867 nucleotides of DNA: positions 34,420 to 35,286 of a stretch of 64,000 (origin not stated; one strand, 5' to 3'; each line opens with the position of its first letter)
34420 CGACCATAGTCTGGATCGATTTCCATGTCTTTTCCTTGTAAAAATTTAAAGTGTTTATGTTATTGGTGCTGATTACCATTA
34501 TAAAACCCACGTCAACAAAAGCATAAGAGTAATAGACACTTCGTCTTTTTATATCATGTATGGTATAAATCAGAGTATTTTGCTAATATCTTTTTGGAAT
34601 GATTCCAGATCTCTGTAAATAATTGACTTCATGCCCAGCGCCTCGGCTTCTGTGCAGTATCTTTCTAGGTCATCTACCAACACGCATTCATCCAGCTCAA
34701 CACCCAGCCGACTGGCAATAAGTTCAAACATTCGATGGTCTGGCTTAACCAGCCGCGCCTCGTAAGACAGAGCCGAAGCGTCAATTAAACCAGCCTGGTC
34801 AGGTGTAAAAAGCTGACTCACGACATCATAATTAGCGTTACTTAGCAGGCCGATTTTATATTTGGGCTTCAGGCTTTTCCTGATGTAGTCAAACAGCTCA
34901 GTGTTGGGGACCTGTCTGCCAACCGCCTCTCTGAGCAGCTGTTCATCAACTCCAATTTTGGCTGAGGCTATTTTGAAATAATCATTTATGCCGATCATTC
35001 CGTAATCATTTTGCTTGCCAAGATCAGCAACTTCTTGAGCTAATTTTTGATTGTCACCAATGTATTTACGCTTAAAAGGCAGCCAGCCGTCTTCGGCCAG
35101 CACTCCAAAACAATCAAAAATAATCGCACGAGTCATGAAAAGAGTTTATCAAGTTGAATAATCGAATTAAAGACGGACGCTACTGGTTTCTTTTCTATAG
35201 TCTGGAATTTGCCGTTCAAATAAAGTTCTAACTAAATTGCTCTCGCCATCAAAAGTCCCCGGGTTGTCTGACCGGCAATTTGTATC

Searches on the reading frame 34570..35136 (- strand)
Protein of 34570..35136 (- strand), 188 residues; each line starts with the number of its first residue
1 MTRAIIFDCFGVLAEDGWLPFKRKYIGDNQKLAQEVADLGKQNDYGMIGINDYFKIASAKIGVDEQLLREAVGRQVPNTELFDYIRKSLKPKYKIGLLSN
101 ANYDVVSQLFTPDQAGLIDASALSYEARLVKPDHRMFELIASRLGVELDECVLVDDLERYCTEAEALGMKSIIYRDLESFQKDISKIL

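Call 72: search_protein_families(library=pfam, proteins=[window:34570-35136:-], max_evalue=0.00001)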
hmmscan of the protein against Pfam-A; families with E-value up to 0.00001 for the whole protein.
window:34570-35136:- (188 aa): 1 family
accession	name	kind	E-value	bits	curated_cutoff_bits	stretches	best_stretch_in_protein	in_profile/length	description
PF00702.32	Hydrolase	-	6.2e-10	40.2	26.4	1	3-156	2-179/191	haloacid dehalogenase-like hydrolase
